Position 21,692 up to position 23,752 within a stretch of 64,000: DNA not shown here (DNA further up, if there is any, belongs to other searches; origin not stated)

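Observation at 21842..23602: Stand-alone SIR2-domain protein with an uncharacterised helical C-domain on an AT-rich insert: candidate single-gene NAD+-depleting defence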

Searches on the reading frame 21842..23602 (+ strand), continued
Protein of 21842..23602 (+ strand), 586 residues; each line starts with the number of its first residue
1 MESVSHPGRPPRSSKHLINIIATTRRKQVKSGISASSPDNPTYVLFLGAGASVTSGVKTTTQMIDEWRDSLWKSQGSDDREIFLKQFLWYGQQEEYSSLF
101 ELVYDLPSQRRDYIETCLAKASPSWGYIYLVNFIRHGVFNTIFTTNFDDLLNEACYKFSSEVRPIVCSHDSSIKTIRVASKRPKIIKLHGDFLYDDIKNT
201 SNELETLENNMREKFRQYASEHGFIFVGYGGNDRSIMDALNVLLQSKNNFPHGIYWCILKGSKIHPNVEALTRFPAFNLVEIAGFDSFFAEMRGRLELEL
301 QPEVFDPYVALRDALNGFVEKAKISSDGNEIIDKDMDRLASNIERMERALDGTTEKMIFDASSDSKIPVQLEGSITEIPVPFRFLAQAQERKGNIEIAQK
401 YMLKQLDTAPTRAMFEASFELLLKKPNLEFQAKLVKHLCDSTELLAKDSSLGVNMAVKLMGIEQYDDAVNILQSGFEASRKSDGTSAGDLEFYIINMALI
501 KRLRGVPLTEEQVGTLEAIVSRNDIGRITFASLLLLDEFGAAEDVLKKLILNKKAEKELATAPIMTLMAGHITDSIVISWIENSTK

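Call 26: fold_search(model_id=the predicted structure, library=pdb)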
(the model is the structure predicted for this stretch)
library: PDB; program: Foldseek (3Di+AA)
matches with E <= 10: 1162; with E <= 0.001: 87
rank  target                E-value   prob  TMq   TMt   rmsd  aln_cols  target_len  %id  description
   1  8jkz_A                6.3e-11  1.00  0.36  0.37   6.2       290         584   25  Cryo-EM structure of the prokaryotic SPARSA system complex (released 2024-01-24)
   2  8y80_E                4.8e-10  1.00  0.38  0.39   8.2       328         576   25  Cryo-EM structure of the tetrameric SPARSA gRNA-ssDNA complex (released 2024-10-16)
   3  8jl0_A                5.7e-10  1.00  0.39  0.40   5.5       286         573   27  Cryo-EM structure of the prokaryotic SPARSA system complex (released 2024-01-24)
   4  8w56_B                4.5e-08  1.00  0.34  0.22  20.9       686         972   13  Cryo-EM structure of DSR2-DSAD1 state 1 (released 2024-05-01)
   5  8w56_A                1.0e-07  1.00  0.33  0.22  22.2       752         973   13  Cryo-EM structure of DSR2-DSAD1 state 1 (released 2024-05-01)
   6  8zc9_B                2.2e-07  1.00  0.29  0.19  19.6       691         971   13  The Cryo-EM structure of DSR2-Tail tube-NAD+ complex (released 2024-09-11)
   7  8xew_C                2.3e-07  1.00  0.29  0.19  20.0       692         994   13  Cryo-EM structure of defence-associatedsirtuin 2 (DSR2) H171A protein (released 2024-10-23)
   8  8wy8_B                2.4e-07  1.00  0.27  0.19  20.0       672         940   14  Cryo-EM structure of DSR2 apo complex (released 2024-04-10)
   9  8y13_B                2.5e-07  1.00  0.29  0.20  20.2       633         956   14  Cryo-EM structure of anti-phage defense associated DSR2 tetramer (H171A) (released 2024-09-11)
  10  8k9a_D                2.5e-07  1.00  0.29  0.19  20.0       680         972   14  Cryo-EM structure of DSR2-DSAD1 state 2 (released 2024-05-01)
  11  8wkx_A                2.6e-07  1.00  0.28  0.18  20.2       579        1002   15  Cryo-EM structure of DSR2 (released 2024-05-22)
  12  8wya_E                2.6e-07  1.00  0.34  0.24  21.7       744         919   13  Cryo-EM structure of DSR2-tube complex (released 2024-04-10)
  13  8k9a_C                2.6e-07  1.00  0.30  0.21  23.2       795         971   13  Cryo-EM structure of DSR2-DSAD1 state 2 (released 2024-05-01)
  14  8wyb_A                2.8e-07  1.00  0.30  0.20  19.4       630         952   14  Cryo-EM structure of DSR2 (H171A)-tube-NAD+ complex (released 2024-04-10)
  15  8yg1_A                2.8e-07  1.00  0.29  0.18  20.1       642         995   15  The Dimer Structure of DSR2 alone (released 2025-03-05)
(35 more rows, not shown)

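Call 35: find_related_loci(query=A1, collection=genome_contigs, flank=6000)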
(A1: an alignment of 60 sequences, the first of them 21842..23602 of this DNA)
Query A1 (586 aa) in genome_contigs; peptide patterns used: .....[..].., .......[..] (x = any residue, [..] = any of these).
240 stretches matched a pattern; 107 encode a relative of the query (tblastn E <= 1e-3); the best 80 are kept; 80 distinct loci.
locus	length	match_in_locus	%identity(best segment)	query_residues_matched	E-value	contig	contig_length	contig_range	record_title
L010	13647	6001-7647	45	10-568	6e-151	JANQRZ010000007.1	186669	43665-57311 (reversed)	MAG: Rhodothermales bacterium isolate IP29b_bin.81 k99_3281163, whole genome shotgun sequence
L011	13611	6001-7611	42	16-577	6e-142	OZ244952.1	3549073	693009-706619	MAG: Balneola sp. isolate 8c600e72-b096-4146-a9b6-a18a40a19b60 genome assembly, chromosome: 1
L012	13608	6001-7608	43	11-565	2e-140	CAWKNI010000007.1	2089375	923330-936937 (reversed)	MAG: uncultured delta proteobacterium isolate MFD01231.bin.1.87 genome assembly, contig: contig_69, whole genome shotgun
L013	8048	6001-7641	41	12-576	6e-140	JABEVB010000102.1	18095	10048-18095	MAG: Phycisphaerales bacterium isolate MAG 19 k99_252283, whole genome shotgun sequence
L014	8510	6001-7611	42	16-573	2e-135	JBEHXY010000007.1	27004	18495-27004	MAG: Planctomycetota bacterium isolate ESF1.bin.108 NODE_1789_length_27004_cov_7.625311, whole genome shotgun sequence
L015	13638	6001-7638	43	9-574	1e-132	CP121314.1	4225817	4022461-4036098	MAG: Flavobacteriaceae bacterium isolate NCC532_bact_2753 chromosome, complete genome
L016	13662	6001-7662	40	12-576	4e-127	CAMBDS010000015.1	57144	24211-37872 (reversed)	MAG: Caldithrix abyssi DSM 13497 isolate TH-08apr19-15 genome assembly, contig: TH-08apr19-C1187, whole genome shotgun s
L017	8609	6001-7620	39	11-546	1e-117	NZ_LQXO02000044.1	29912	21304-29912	Vibrio barjaei strain 3062 NODE_50_length_29860_cov_56.162090, whole genome shotgun sequence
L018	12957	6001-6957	54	12-338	6e-115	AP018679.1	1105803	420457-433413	Vibrio algivorus SA2 DNA, chromosome 2, complete geome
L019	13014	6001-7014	52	12-357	1e-112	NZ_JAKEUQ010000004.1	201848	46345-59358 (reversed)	Vibrio sp. Isolate32 strain M13-18293b scaffold4.1, whole genome shotgun sequence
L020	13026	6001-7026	51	8-342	8e-109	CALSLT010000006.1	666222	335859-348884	MAG: uncultured Planctomycetaceae bacterium isolate A_MB81_1 genome assembly, contig: contig_13256_A_MB81, whole genome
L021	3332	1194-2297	47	12-410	9e-105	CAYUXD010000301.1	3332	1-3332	MAG TPA_asm: uncultured Eubacteriales bacterium isolate binchicken_co34_557 genome assembly, contig: NODE_53010_length_3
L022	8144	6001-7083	46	12-406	5e-102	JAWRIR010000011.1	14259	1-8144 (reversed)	MAG: Thermoproteota archaeon isolate ADS1 c_000000015727, whole genome shotgun sequence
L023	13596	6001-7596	37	41-572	5e-101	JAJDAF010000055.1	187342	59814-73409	MAG: candidate division KSB1 bacterium isolate OFTM356 OFTM356_54, whole genome shotgun sequence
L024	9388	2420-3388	46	12-346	6e-93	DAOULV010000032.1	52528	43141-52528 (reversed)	MAG TPA_asm: Dehalococcoidales bacterium isolate W31_56 k127_1066114, whole genome shotgun sequence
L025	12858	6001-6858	50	12-308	5e-92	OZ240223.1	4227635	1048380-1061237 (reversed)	MAG: Dehalococcoidia bacterium isolate f6a585c4-e35e-4cc9-a722-66a179f45198 genome assembly, chromosome: 1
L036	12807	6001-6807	49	33-296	1e-80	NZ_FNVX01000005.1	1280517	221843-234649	Bacteroides ihuae strain Marseille-P2824T, whole genome shotgun sequence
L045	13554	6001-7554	33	27-584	4e-79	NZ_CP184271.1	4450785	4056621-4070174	Pectobacterium colocasium strain CSR2 chromosome, complete genome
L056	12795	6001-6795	49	36-295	2e-76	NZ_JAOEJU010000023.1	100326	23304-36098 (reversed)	Pseudomonas koreensis strain B1M1-15 contig23, whole genome shotgun sequence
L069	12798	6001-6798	48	41-297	2e-70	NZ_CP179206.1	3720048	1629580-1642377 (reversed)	Vibrio sp. nBUS_14 chromosome 1, complete sequence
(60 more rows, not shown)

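Call 38: search_protein_families(library=padloc, proteins=[L036:5929-8508:+, L056:5893-8508:+, L045:5938-8559:+, L018:5983-7833:+, L025:5980-7578:+, L017:5989-7917:+, L021:1137-2897:+, L022:5980-7707:+, L069:5860-7605:+, L010:5986-7683:+], max_evalue=0.00001)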
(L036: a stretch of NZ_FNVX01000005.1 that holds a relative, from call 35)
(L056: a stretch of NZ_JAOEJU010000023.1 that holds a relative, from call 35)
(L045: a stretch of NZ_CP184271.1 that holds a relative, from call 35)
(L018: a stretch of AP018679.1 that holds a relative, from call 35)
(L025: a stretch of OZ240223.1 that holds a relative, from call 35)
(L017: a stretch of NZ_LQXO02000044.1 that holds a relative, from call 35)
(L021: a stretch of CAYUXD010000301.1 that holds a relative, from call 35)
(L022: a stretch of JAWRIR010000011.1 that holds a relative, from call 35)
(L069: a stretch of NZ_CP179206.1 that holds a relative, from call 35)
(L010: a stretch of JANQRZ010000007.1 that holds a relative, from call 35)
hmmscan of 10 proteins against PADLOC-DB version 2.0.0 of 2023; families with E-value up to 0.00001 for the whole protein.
L036:5929-8508:+ (860 aa): 8 families
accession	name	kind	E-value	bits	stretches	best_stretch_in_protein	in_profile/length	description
PDLC02420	Aga_SIR2-PNTD1-PNTD2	-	1.3e-59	200.4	1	32-323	18-320/1010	Class I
PDLC02419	Aga_SIR2-PNTD1-PNTD2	-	6.8e-59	198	1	33-308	6-297/558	Class I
PDLC02384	pAgo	-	6.1e-48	161.8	1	19-298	8-299/1030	-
PDLC02401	Aga_SIR2-PNTD1-PNTD2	-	4.9e-45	152.3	1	70-310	25-272/524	Class I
PDLC02402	Aga_SIR2-PNTD1-PNTD2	-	3.4e-37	126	1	30-297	10-294/876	Class I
PDLC05061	PDC-S65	-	1.2e-28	98.7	1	34-338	32-332/592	-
PDLC05060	PDC-S65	-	2e-14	51.4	1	112-317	21-219/503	-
PDLC02418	Aga_SIR2-Kinase-PNTD1-PNTD2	-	1e-12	45.1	1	177-288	27-143/756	Class I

L056:5893-8508:+ (872 aa): 9 families
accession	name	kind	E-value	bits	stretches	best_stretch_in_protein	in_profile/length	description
PDLC02420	Aga_SIR2-PNTD1-PNTD2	-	2.2e-60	203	1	38-322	17-313/1010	Class I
PDLC02419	Aga_SIR2-PNTD1-PNTD2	-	4e-60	202.1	1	39-324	5-302/558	Class I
PDLC02401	Aga_SIR2-PNTD1-PNTD2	-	3.1e-47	159.5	1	85-319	32-272/524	Class I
PDLC02384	pAgo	-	1.3e-44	150.7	1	26-319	9-309/1030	-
PDLC02402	Aga_SIR2-PNTD1-PNTD2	-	2.4e-35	119.9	1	44-306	17-294/876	Class I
PDLC05061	PDC-S65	-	5.6e-28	96.6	1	36-356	27-346/592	-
PDLC05060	PDC-S65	-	5e-13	46.8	1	122-237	21-138/503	-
PDLC02418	Aga_SIR2-Kinase-PNTD1-PNTD2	-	3.3e-10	36.8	1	183-297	24-143/756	Class I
PDLC00407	ThsA1|ThsA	-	6.9e-06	23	0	147-198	104-153/478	STALD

L045:5938-8559:+ (874 aa): 8 families
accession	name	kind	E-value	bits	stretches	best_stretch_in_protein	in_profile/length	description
PDLC02419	Aga_SIR2-PNTD1-PNTD2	-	1e-59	200.8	1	37-318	7-303/558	Class I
PDLC02420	Aga_SIR2-PNTD1-PNTD2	-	7.6e-56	187.9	1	37-320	20-315/1010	Class I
PDLC02384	pAgo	-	2.5e-48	163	1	37-333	21-325/1030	-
PDLC02401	Aga_SIR2-PNTD1-PNTD2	-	2.8e-45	153.1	1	81-315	32-272/524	Class I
PDLC02402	Aga_SIR2-PNTD1-PNTD2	-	2.2e-38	130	1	39-307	16-298/876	Class I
PDLC05061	PDC-S65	-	2.6e-27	94.3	1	38-305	33-297/592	-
PDLC05060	PDC-S65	-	6.5e-12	43.1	1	118-234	21-139/503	-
PDLC02418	Aga_SIR2-Kinase-PNTD1-PNTD2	-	2.8e-10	37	1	181-304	26-154/756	Class I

L018:5983-7833:+ (617 aa): 9 families
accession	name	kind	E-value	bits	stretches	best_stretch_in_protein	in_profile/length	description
PDLC02419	Aga_SIR2-PNTD1-PNTD2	-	2.2e-64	216.2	1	22-291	4-289/558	Class I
PDLC02420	Aga_SIR2-PNTD1-PNTD2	-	2.8e-58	196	1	24-295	19-303/1010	Class I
PDLC02401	Aga_SIR2-PNTD1-PNTD2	-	2.6e-52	176.3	1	75-290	45-261/524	Class I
PDLC02384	pAgo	-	3.7e-47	159.2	1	21-294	17-305/1030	-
PDLC02402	Aga_SIR2-PNTD1-PNTD2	-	3.9e-42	142.4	1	16-292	5-299/876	Class I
PDLC05061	PDC-S65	-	2.1e-28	97.9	1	25-305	32-314/592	-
PDLC02418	Aga_SIR2-Kinase-PNTD1-PNTD2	-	1.4e-18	64.5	1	165-284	28-150/756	Class I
PDLC05060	PDC-S65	-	7.4e-15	52.8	1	91-296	9-211/503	-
PDLC03856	LmuA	-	4e-07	27.5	1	23-222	14-212/433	-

L025:5980-7578:+ (533 aa): 8 families
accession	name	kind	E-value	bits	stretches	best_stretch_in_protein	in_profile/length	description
PDLC02419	Aga_SIR2-PNTD1-PNTD2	-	5.8e-66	221.4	1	25-316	6-315/558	Class I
PDLC02420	Aga_SIR2-PNTD1-PNTD2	-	1.7e-57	193.4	1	26-284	20-296/1010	Class I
PDLC02401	Aga_SIR2-PNTD1-PNTD2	-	9.5e-54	181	1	73-315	42-287/524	Class I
PDLC02384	pAgo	-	6.2e-47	158.4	1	20-278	16-291/1030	-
PDLC02402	Aga_SIR2-PNTD1-PNTD2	-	2.8e-39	132.9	1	23-294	11-303/876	Class I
PDLC05061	PDC-S65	-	6.6e-36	122.7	1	25-333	31-345/592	-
PDLC05060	PDC-S65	-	1.2e-18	65.4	1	98-330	19-250/503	-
PDLC02418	Aga_SIR2-Kinase-PNTD1-PNTD2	-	2.7e-13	47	1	165-291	27-159/756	Class I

L017:5989-7917:+ (643 aa): 8 families
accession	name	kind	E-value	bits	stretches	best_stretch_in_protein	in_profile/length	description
PDLC02419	Aga_SIR2-PNTD1-PNTD2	-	1.4e-64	216.8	1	67-283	72-289/558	Class I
PDLC02420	Aga_SIR2-PNTD1-PNTD2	-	1.1e-60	203.9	1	11-279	9-297/1010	Class I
PDLC02401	Aga_SIR2-PNTD1-PNTD2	-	5e-54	182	1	67-287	45-266/524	Class I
PDLC02384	pAgo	-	1.8e-46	156.9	1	67-427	88-424/1030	-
PDLC02402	Aga_SIR2-PNTD1-PNTD2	-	1.4e-40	137.2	1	14-275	8-290/876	Class I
PDLC05061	PDC-S65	-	2.1e-28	98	1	22-276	32-291/592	-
PDLC02418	Aga_SIR2-Kinase-PNTD1-PNTD2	-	1.9e-15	54.1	1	158-271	29-145/756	Class I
PDLC05060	PDC-S65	-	2.2e-15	54.5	1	81-286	7-209/503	-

L021:1137-2897:+ (587 aa): 8 families
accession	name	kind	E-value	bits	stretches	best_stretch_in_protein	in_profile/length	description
PDLC02419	Aga_SIR2-PNTD1-PNTD2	-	3.5e-70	235.3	1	35-338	4-327/558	Class I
PDLC02420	Aga_SIR2-PNTD1-PNTD2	-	4.3e-64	215.2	1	38-515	20-480/1010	Class I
PDLC02401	Aga_SIR2-PNTD1-PNTD2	-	2e-55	186.6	1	87-329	44-291/524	Class I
PDLC02384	pAgo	-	4.3e-51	172.2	1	33-290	16-292/1030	-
PDLC02402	Aga_SIR2-PNTD1-PNTD2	-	1.8e-40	136.8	1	35-291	11-289/876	Class I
PDLC05061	PDC-S65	-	1e-30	105.6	1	38-290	32-288/592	-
PDLC05060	PDC-S65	-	1.9e-14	51.4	1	102-292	11-198/503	-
PDLC02418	Aga_SIR2-Kinase-PNTD1-PNTD2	-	8.5e-13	45.4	1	177-289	28-146/756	Class I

L022:5980-7707:+ (576 aa): 8 families
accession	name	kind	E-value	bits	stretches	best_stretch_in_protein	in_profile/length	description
PDLC02419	Aga_SIR2-PNTD1-PNTD2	-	1.7e-68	229.8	1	26-316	7-317/558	Class I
PDLC02420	Aga_SIR2-PNTD1-PNTD2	-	6.5e-62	208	1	26-282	20-295/1010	Class I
PDLC02401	Aga_SIR2-PNTD1-PNTD2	-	1.1e-56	190.7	1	76-294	45-268/524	Class I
PDLC02384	pAgo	-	2.1e-51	173.2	1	26-279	21-293/1030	-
PDLC02402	Aga_SIR2-PNTD1-PNTD2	-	2.5e-39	133.1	1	28-290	16-300/876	Class I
PDLC05061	PDC-S65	-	1.9e-33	114.6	1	27-328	33-342/592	-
PDLC05060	PDC-S65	-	3.8e-19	66.9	1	98-285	19-203/503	-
PDLC02418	Aga_SIR2-Kinase-PNTD1-PNTD2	-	2.2e-12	44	1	165-280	28-149/756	Class I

L069:5860-7605:+ (582 aa): 8 families
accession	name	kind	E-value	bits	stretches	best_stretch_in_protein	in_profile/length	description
PDLC02419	Aga_SIR2-PNTD1-PNTD2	-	2.7e-59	199.3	1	49-328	7-298/558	Class I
PDLC02420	Aga_SIR2-PNTD1-PNTD2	-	5.9e-56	188.3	1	50-374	21-354/1010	Class I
PDLC02401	Aga_SIR2-PNTD1-PNTD2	-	1.7e-47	160.4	1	83-335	23-279/524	Class I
PDLC02384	pAgo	-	3.6e-47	159.2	1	49-328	21-309/1030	-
PDLC02402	Aga_SIR2-PNTD1-PNTD2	-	1.4e-32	110.7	1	51-314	16-294/876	Class I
PDLC05061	PDC-S65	-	9.1e-24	82.6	1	36-313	19-291/592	-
PDLC05060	PDC-S65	-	6.6e-11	39.8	1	138-247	31-138/503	-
PDLC02418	Aga_SIR2-Kinase-PNTD1-PNTD2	-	1.3e-10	38.2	1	192-306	23-142/756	Class I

L010:5986-7683:+ (566 aa): 9 families
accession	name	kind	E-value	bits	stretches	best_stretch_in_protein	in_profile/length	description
PDLC02419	Aga_SIR2-PNTD1-PNTD2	-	3.7e-69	231.9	1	23-289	4-289/558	Class I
PDLC02420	Aga_SIR2-PNTD1-PNTD2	-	8.4e-57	191.1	1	26-291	20-301/1010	Class I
PDLC02401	Aga_SIR2-PNTD1-PNTD2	-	1e-56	190.8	1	72-284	41-259/524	Class I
PDLC02384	pAgo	-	2.1e-47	160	1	23-277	18-290/1030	-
PDLC02402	Aga_SIR2-PNTD1-PNTD2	-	1.5e-38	130.5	1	23-279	11-288/876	Class I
PDLC05061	PDC-S65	-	2.7e-31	107.5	1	23-281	29-290/592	-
PDLC05060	PDC-S65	-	8.6e-19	65.8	1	107-283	30-200/503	-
PDLC02418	Aga_SIR2-Kinase-PNTD1-PNTD2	-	1.7e-14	51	1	166-275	28-142/756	Class I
PDLC02184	Dsr2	-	7.9e-06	22.2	0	127-177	121-166/1222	-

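Call 63: find_encoding_contigs(protein=P0070, flank=7000, max_places=1)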
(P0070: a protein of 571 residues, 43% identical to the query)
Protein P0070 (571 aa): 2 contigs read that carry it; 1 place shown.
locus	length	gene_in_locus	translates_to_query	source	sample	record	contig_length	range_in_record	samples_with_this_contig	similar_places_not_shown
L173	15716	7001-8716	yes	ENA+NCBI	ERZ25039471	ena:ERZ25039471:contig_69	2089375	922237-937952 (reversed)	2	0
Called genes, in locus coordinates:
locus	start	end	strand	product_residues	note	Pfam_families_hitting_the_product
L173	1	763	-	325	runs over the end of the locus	PF01073:3Beta_HSD, PF01370:Epimerase, PF02719:Polysacc_synt_2 (faint), PF04321:RmlD_sub_bind (weak), PF16363:GDP_Man_Dehyd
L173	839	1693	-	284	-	PF02578:Cu-oxidase_4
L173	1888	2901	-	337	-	PF01479:S4, PF00849:PseudoU_synth_2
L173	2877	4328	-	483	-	PF03841:SelA, PF00266:Aminotran_5 (weak), PF01053:Cys_Met_Meta_PP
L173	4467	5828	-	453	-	PF04055:Radical_SAM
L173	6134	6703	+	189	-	PF01327:Pep_deformylase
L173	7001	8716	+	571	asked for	PF13289:SIR2_2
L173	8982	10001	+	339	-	PF01571:GCV_T, PF08669:GCV_T_C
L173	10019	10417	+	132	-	PF01597:GCV_H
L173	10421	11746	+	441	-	PF02347:GDC-P, PF00266:Aminotran_5 (weak)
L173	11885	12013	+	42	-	-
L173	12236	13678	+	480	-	PF02347:GDC-P (weak), PF21478:GcvP2_C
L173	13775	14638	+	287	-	PF16881:LIAS_N, PF04055:Radical_SAM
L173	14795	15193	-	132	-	PF13411:MerR_1, PF00376:MerR, PF09278:MerR-DNA-bind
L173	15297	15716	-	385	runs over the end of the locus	PF02771:Acyl-CoA_dh_N, PF02770:Acyl-CoA_dh_M, PF00441:Acyl-CoA_dh_1, PF08028:Acyl-CoA_dh_2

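Call 64: find_encoding_contigs(protein=P0060, flank=7000, max_places=1)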
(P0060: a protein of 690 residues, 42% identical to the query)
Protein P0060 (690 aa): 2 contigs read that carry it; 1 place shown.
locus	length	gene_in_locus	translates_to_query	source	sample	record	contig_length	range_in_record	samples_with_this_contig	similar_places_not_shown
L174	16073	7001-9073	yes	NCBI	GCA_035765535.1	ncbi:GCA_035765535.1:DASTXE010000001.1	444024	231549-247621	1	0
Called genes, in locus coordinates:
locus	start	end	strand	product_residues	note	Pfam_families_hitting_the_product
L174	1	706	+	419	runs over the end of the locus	PF00278:Orn_DAP_Arg_deC, PF01168:Ala_racemase_N, PF02784:Orn_Arg_deC_N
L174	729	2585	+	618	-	PF13667:ThiC-associated, PF01964:ThiC_Rad_SAM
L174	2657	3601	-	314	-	-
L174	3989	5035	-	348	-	PF00589:Phage_integrase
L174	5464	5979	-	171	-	PF23343:REP_ORF2-G2P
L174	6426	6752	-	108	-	-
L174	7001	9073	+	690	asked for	PF13289:SIR2_2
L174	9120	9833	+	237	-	-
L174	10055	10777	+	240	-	-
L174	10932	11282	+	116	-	-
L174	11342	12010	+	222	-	-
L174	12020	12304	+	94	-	PF00403:HMA (weak)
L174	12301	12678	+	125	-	-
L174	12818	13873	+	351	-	PF01764:Lipase_3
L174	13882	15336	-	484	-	-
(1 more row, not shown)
